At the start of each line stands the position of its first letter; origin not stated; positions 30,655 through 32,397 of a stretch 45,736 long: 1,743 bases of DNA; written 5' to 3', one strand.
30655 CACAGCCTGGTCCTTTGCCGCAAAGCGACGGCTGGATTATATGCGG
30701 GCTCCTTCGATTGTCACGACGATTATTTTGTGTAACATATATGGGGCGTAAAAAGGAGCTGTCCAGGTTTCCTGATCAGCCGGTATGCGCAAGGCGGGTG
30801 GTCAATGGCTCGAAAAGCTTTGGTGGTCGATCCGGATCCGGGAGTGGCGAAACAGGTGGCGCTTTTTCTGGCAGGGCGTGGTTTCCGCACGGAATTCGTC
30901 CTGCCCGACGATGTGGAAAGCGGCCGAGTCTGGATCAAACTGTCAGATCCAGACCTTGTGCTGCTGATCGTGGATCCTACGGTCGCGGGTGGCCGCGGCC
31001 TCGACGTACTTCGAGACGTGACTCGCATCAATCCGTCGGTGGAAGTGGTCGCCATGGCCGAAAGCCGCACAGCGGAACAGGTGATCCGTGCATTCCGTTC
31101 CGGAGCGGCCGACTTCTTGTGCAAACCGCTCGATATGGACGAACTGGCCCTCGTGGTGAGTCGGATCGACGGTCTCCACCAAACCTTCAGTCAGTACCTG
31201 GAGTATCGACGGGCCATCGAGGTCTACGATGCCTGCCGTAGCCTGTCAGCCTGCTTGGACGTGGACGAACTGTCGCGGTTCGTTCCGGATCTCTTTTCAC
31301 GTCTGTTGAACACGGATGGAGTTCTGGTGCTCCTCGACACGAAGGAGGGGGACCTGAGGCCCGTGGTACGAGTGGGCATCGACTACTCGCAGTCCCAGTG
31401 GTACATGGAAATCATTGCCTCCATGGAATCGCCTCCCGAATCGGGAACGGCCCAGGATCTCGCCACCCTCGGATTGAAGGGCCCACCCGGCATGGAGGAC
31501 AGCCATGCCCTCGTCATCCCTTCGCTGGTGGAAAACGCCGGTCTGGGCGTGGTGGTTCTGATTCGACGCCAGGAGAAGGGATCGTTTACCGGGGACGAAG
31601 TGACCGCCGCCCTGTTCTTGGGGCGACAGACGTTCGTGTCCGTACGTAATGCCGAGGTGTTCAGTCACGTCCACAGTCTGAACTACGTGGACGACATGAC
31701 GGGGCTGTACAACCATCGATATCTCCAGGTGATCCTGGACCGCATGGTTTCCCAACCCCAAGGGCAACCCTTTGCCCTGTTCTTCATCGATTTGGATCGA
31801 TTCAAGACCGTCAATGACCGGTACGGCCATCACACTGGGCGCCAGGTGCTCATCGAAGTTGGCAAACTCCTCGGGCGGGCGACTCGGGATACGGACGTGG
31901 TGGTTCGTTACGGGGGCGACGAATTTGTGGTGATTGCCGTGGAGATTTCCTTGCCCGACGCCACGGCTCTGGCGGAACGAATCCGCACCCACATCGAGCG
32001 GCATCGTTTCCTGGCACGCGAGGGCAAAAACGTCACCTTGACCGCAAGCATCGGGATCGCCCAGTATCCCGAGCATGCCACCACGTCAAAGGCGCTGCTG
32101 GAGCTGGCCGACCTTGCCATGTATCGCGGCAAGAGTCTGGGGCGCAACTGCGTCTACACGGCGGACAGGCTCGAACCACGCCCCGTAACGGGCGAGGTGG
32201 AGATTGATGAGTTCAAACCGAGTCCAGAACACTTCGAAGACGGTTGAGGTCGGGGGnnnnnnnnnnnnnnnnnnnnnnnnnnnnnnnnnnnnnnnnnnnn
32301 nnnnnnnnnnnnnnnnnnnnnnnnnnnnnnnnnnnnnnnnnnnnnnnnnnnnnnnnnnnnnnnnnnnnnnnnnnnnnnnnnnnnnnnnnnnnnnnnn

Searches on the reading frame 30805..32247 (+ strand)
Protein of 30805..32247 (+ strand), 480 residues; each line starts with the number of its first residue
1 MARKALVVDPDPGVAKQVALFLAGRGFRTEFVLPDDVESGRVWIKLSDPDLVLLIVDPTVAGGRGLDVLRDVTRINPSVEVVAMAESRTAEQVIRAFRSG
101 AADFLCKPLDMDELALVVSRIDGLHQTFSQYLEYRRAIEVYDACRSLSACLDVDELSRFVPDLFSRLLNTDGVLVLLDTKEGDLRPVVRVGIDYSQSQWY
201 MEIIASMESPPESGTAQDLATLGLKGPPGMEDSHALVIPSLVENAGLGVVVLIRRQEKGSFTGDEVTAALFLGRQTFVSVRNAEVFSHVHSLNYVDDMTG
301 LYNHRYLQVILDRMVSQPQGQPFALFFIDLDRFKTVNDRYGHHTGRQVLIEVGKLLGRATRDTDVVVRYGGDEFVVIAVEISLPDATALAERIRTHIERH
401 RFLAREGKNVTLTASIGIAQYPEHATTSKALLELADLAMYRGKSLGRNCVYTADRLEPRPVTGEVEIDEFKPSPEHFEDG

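Call 81: search_protein_families(library=pfam, proteins=[window:30805-32247:+], max_evalue=0.0001)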
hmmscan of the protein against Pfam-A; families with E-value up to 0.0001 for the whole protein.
window:30805-32247:+ (480 aa): 2 families
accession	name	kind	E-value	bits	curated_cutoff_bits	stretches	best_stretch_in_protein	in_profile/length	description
PF00990.26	GGDEF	-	6.1e-44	150.1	23.8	1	294-448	2-160/161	Diguanylate cyclase, GGDEF domain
PF00072.30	Response_reg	-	6e-12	46.2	30.2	1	6-116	2-108/111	Response regulator receiver domain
